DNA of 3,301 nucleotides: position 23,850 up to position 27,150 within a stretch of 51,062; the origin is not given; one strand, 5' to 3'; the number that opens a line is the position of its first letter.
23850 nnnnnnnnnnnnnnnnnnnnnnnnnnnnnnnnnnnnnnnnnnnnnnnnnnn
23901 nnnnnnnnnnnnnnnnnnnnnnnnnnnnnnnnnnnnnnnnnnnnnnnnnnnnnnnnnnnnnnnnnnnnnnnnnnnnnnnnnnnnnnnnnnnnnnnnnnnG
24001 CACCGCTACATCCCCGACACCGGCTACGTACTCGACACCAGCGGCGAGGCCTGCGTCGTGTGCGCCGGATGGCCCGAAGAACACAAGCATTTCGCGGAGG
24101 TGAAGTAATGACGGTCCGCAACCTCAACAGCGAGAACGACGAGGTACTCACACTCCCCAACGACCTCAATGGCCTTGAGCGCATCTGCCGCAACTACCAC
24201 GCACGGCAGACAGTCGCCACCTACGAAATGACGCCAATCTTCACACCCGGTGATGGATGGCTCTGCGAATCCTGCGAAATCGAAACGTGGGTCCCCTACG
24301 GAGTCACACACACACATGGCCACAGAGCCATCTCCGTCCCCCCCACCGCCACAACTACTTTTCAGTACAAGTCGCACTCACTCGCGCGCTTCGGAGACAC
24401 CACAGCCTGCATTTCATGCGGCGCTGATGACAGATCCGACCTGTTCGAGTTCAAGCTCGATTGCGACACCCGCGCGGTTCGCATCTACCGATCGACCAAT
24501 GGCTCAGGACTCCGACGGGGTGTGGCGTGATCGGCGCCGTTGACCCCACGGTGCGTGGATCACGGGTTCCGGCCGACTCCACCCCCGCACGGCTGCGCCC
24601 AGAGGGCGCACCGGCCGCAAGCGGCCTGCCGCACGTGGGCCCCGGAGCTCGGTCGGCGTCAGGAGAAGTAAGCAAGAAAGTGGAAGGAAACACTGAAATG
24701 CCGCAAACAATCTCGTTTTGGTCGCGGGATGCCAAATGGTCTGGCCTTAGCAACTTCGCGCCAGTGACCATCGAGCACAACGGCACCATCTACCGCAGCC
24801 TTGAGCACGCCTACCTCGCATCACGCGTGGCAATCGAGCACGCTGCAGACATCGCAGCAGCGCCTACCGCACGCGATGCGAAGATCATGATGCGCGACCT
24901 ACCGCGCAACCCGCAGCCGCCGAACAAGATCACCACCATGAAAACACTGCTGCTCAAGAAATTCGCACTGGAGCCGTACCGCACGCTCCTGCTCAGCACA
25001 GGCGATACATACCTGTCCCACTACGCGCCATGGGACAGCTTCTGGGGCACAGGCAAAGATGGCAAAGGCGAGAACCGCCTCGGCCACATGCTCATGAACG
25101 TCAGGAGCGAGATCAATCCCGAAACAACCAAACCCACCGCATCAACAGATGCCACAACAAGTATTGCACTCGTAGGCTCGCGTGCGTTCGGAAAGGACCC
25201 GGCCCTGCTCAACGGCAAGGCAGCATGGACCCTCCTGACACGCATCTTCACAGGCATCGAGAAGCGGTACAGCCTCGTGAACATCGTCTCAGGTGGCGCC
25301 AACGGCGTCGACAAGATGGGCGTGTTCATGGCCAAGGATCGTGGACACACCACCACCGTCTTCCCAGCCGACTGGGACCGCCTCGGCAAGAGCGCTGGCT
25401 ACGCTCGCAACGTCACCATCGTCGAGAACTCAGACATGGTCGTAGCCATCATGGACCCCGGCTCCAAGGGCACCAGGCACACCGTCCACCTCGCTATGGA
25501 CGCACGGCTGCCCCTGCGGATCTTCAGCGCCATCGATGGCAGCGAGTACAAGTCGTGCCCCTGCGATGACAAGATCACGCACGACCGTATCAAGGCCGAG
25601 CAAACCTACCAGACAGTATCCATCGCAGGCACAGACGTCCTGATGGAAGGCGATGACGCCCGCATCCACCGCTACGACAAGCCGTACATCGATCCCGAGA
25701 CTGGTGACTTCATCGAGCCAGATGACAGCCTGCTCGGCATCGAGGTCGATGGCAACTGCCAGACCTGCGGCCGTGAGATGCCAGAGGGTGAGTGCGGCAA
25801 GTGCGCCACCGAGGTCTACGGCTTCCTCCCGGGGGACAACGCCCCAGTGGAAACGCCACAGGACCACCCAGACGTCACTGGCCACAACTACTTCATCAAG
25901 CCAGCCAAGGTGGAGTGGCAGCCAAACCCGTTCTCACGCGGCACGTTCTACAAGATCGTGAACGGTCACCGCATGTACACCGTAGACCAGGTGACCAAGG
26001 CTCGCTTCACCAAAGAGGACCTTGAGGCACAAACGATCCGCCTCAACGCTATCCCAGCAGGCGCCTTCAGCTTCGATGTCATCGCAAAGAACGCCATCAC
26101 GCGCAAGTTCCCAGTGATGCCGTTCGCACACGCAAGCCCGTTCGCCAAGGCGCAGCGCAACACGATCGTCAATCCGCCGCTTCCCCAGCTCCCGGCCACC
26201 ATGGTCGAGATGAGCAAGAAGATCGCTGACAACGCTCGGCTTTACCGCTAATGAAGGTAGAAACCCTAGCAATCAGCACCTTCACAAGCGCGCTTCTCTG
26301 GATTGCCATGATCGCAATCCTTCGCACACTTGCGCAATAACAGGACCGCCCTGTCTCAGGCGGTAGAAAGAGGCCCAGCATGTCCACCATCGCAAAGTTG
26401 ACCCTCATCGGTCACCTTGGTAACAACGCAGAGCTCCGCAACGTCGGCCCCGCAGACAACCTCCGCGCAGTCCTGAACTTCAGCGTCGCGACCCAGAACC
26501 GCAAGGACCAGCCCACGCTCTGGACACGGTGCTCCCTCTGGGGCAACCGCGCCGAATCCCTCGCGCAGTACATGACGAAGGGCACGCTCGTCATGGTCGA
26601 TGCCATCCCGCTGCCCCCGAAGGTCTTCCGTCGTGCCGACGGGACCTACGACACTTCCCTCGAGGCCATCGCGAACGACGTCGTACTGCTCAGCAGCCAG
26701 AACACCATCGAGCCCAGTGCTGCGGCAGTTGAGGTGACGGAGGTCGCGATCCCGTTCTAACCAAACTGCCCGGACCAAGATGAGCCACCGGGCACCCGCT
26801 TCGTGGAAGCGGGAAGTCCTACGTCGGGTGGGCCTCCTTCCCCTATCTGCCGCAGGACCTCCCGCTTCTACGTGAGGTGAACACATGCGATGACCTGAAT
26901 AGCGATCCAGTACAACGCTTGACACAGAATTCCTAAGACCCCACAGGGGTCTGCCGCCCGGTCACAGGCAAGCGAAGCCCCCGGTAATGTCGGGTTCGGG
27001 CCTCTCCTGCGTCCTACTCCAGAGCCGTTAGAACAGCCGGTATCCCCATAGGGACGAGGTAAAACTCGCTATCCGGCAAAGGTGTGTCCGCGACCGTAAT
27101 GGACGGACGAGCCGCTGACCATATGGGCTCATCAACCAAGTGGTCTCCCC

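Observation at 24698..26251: NADAR-SLOG(DUF2493) fusion with an unknown C-terminal domain near the start of the early arm: candidate counter-defence enzyme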

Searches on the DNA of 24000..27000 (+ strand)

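Call 6: search_dna_similar(query=window:24000-27000:+, collection=phages, mode=near, max_rows=20)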
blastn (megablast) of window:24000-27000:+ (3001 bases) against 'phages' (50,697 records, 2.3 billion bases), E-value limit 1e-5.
No match.

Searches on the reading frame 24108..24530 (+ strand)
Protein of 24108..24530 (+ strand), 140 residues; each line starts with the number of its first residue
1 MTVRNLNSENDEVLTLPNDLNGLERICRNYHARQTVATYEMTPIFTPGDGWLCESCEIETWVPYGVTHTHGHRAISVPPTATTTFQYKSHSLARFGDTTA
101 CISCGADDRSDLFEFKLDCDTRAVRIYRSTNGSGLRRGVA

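Call 9: search_protein_families(library=phrogs, proteins=[window:24108-24530:+], max_evalue=0.001)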
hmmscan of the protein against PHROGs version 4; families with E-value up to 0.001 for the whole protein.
window:24108-24530:+ (140 aa): 0 families

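Call 18: search_protein_families(library=pfam, proteins=[window:24108-24530:+], max_evalue=0.1)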
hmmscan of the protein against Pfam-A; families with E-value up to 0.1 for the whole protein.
window:24108-24530:+ (140 aa): 1 family
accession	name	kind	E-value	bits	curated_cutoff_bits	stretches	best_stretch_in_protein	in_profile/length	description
PF23550.1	zf_Tbcl_Rhp7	-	0.03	14.3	27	0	45-57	22-34/39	DNA repair protein rhp7 treble clef domain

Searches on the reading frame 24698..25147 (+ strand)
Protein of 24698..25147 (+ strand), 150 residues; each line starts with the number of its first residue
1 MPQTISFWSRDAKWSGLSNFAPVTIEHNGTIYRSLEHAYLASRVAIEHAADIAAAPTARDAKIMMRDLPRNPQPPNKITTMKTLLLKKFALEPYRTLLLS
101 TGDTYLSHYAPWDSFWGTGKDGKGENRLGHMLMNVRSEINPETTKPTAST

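Call 69: search_dna_similar(query=window:24698-25132:+, collection=phages, mode=protein, max_evalue=0.001, max_rows=40, rows=spread)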
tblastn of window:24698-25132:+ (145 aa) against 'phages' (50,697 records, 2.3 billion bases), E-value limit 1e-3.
Records with a match: 60; places in all: 60; records where one place covers at least 80% of the query: 53.
Best place of each record, by identity: 60-80% 2; <60% 58.
By first word of the organism name: Vibrio 17; Klebsiella 7; Xylella 6; uncultured 4; Rhizobium 3; Salmonella 2; Acinetobacter 2; Stenotrophomonas 2; Acidovorax 2; Xanthomonas 2; and 11 more.
By host as written in the record: Vibrio breoganii 10; - 8; Vibrio harveyi BAA-1116 5; Xylella fastidiosa 4; Klebsiella pneumoniae 15-38 2; Klebsiella pneumoniae 2; Salmonella enterica subsp. enterica serovar Braenderup str. FSL S5-0373 2; Stenotrophomonas maltophilia 2; and 21 more.
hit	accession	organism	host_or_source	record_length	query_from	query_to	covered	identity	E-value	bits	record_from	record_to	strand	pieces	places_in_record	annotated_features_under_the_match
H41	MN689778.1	Klebsiella phage vB_KpnM_15-38_KLPPOU148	Klebsiella pneumoniae 15-38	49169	9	139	90%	43.3%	4e-11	65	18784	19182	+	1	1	hypothetical protein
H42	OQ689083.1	Klebsiella phage vB_KpnM_SCNJ1-Y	Klebsiella pneumonaie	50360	9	139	90%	43.3%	6e-11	64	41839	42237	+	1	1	riboflavin biosynthesis protein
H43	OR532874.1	Klebsiella phage RCIP0080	Klebsiella pneumoniae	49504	9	139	90%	42.5%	2e-10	63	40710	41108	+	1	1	hypothetical protein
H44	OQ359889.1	Salmonella phage vB_SenS_UTK0009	Salmonella enterica subsp. enterica ...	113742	1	139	96%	35.4%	1e-4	46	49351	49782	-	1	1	hypothetical protein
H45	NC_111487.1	Salmonella phage vB_SenS_UTK0009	Salmonella enterica subsp. enterica ...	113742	1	139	96%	35.4%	1e-4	46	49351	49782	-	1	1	hypothetical protein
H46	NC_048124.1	Vibrio phage 1.224.A._10N.261.48.B1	Vibrio breoganii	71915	3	139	94%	34.9%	3e-5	48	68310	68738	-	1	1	hypothetical protein (x2)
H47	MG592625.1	Vibrio phage 1.261.O._10N.286.51.A7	Vibrio breoganii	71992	3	139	94%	34.9%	3e-5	48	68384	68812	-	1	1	hypothetical protein (x2)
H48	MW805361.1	Paraglaciecola Antarctic GD virus 1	Paraglaciecola sp. strain IceBac 372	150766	11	140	90%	36.5%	9e-8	55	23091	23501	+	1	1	NADAR superfamily protein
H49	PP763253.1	Acinetobacter phage Ab1-TPeters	Acinetobacter baumannii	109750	6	144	96%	34.0%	2e-4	45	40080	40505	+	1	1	hypothetical protein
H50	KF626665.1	Xylella phage Sano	Xylella fastidiosa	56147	17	142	87%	36.4%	1e-8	58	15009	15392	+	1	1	hypothetical protein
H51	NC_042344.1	Xylella phage Sano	Xylella fastidiosa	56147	17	142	87%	36.4%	1e-8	58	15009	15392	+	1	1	hypothetical protein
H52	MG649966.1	Vibrio phage Ceto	Vibrio harveyi BAA-1116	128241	12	139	88%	35.6%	8e-6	50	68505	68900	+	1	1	hypothetical protein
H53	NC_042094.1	Vibrio phage Ceto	Vibrio harveyi BAA-1116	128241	12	139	88%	35.6%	8e-6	50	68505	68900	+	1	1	hypothetical protein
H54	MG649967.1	Vibrio phage Thalassa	Vibrio harveyi BAA-1116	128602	17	142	87%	36.2%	5e-6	50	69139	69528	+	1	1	hypothetical protein (x2)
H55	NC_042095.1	Vibrio phage Thalassa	Vibrio harveyi BAA-1116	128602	17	142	87%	36.2%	5e-6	50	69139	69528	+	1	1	hypothetical protein (x2)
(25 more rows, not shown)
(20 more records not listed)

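Call 70: get_annotated_region(hit=H41, flank=3000)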
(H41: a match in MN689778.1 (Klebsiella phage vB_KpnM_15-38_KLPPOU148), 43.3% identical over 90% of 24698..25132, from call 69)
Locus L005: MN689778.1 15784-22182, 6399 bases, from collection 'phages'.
description: Klebsiella phage vB_KpnM_15-38_KLPPOU148, complete genome.
organism: Klebsiella phage vB_KpnM_15-38_KLPPOU148 (NCBI taxid 2686208)
taxonomy: Viruses; Duplodnaviria; Heunggongvirae; Uroviricota; Caudoviricetes; Jedunavirus
host: Klebsiella pneumoniae 15-38; source: -; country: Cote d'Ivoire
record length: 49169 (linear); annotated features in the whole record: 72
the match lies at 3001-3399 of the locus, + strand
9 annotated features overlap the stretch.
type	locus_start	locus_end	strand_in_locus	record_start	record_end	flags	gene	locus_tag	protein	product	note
CDS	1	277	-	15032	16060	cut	-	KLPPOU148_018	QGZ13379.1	hypothetical protein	-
CDS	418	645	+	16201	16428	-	-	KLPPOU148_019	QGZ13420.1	hypothetical protein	-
CDS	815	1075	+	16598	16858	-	-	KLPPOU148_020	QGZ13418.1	hypothetical protein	-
CDS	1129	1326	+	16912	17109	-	-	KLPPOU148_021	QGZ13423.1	hypothetical protein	-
CDS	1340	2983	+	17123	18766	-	-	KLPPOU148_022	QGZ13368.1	putative DNA helicase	-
CDS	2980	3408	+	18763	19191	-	-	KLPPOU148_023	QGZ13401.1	hypothetical protein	-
CDS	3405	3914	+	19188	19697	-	-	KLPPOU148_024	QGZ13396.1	hypothetical protein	-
CDS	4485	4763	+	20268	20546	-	-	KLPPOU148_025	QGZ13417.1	hypothetical protein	-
CDS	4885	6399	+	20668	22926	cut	-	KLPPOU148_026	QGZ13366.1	putative DNA primase/helicase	-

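Call 71: get_annotated_region(hit=H50, flank=3000)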
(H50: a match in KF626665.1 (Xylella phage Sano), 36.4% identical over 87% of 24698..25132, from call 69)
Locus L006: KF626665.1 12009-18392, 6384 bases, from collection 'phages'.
description: Phage Sano, complete genome.
organism: Xylella phage Sano (NCBI taxid 1415148)
taxonomy: Viruses; Duplodnaviria; Heunggongvirae; Uroviricota; Caudoviricetes; Casjensviridae; Sanovirus; Xylella virus Sano
host: Xylella fastidiosa; source: -; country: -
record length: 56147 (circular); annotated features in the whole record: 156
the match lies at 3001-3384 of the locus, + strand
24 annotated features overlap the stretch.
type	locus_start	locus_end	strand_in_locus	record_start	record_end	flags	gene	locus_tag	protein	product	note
CDS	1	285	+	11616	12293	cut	-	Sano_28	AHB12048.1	hypothetical protein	-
regulatory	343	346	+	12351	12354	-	-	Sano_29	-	ribosome_binding_site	-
CDS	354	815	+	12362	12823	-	-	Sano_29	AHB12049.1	hypothetical protein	-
regulatory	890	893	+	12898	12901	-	-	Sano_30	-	ribosome_binding_site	-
CDS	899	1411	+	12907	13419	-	-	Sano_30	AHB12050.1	hypothetical protein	-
regulatory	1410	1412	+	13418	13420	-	-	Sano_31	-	ribosome_binding_site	-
CDS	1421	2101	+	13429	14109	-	-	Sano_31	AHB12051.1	hypothetical protein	-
regulatory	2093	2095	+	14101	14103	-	-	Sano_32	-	ribosome_binding_site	-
CDS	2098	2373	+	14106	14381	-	-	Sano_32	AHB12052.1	hypothetical protein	-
regulatory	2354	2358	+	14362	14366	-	-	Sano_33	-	ribosome_binding_site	-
CDS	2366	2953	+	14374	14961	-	-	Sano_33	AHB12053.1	hypothetical protein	-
regulatory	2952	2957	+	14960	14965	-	-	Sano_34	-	ribosome_binding_site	-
CDS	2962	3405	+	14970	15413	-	-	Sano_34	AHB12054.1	hypothetical protein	-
regulatory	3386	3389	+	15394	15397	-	-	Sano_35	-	ribosome_binding_site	-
CDS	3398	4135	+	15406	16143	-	-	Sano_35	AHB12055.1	hypothetical protein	-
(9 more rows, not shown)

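Call 72: get_annotated_region(hit=H48, flank=300)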
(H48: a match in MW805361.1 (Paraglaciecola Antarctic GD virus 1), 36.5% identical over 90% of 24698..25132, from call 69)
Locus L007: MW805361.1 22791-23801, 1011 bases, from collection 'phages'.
description: Paraglaciecola Antarctic GD virus 1, complete genome.
organism: Paraglaciecola Antarctic GD virus 1 (NCBI taxid 2945130)
taxonomy: Viruses
host: Paraglaciecola sp. strain IceBac 372; source: -; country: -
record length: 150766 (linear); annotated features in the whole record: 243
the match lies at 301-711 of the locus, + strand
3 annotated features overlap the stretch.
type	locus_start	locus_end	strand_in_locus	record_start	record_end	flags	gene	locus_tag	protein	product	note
CDS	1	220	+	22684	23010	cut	-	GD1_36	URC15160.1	phospholipase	gp36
CDS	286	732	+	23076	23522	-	-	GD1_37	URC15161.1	NADAR superfamily protein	gp37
CDS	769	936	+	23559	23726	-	-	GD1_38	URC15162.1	hypothetical protein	gp38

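Call 79: find_homologous_proteins(query=window:24698-25147:+, max_evalue=0.001)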
Query window:24698-25147:+ (150 aa): 8 proteins with E <= 0.001 among 60 candidates.
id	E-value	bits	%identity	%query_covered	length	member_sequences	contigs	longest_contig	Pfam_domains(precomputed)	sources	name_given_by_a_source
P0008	1.3e-21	95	41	92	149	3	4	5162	PF08719.18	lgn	-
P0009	3.4e-17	80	36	93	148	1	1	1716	PF08010.17,PF08719.18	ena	-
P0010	8.5e-17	79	36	93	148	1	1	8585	PF08010.17,PF08719.18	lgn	-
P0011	9.0e-17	79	36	93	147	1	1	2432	PF08010.17,PF08719.18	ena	-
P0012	6.0e-16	76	40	90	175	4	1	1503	PF08719.18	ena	-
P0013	1.4e-14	72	36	93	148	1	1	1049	PF08719.18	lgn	-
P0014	4.8e-14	70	38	83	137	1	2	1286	PF08719.18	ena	-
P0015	1.0e-8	53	38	83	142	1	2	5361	PF08719.18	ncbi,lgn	-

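Call 81: find_encoding_contigs(protein=P0008, flank=5000, max_places=4)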
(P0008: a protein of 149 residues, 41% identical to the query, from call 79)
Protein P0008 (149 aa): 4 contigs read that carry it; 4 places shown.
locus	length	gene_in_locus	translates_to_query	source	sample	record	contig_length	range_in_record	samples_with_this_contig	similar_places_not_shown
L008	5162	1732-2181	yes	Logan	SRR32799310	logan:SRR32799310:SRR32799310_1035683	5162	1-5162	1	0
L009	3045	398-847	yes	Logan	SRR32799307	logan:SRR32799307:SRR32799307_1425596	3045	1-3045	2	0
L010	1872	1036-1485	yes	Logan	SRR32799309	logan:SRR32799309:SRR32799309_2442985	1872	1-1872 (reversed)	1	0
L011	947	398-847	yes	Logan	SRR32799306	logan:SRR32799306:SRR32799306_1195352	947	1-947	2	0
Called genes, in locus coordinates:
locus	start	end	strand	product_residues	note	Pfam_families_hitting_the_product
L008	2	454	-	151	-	?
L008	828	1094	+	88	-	-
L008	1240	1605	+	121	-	PF22751:DUF488-N3a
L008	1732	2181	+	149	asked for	PF08719:NADAR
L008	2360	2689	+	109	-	-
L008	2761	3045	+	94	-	-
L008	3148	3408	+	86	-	-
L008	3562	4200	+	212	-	-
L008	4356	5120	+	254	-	PF02481:DNA_processg_A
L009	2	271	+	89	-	?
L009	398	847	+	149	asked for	PF08719:NADAR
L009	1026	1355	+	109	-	-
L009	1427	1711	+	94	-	-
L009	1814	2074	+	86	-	-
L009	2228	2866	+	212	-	-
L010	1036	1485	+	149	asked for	PF08719:NADAR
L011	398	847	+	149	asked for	PF08719:NADAR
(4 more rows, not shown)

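Call 83: search_protein_families(library=pfam, proteins=[L008:4356-5120:+, L008:3562-4200:+, L008:1240-1605:+, L008:2360-2689:+, L008:2761-3045:+, L008:3148-3408:+, L008:828-1094:+], max_evalue=0.01)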
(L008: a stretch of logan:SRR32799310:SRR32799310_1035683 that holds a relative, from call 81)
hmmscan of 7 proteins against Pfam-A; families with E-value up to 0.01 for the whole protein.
L008:4356-5120:+ (254 aa): 1 family
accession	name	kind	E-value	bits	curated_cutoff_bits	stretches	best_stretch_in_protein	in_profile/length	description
PF02481.21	DNA_processg_A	-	4.5e-44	150.6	29.6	1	14-206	13-193/212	DNA recombination-mediator protein A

L008:3562-4200:+ (212 aa): 0 families

L008:1240-1605:+ (121 aa): 3 families
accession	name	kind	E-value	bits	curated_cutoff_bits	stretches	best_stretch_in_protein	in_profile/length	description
PF22751.1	DUF488-N3a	-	1.2e-07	32.4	27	1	42-110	44-115/118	Active DUF488-N3 subclade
PF04343.18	DUF488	-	4.3e-05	24.6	22.2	1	57-109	69-121/121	Domain of unknown function DUF488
PF14216.11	DUF4326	-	0.0065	17.5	25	1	48-106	21-81/82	Domain of unknown function (DUF4326)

L008:2360-2689:+ (109 aa): 0 families

L008:2761-3045:+ (94 aa): 1 family
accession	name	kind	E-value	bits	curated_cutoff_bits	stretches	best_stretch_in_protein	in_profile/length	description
PF15281.11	Consortin_C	-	0.00076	19.9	30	1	40-79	55-94/114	Consortin C-terminus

L008:3148-3408:+ (86 aa): 0 families

L008:828-1094:+ (88 aa): 1 family
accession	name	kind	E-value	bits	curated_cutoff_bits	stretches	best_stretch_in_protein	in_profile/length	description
PF03604.18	Zn_ribbon_RPAB4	-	0.0045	17.1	24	0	10-22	12-24/32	DNA directed RNA polymerase, 7 kDa subunit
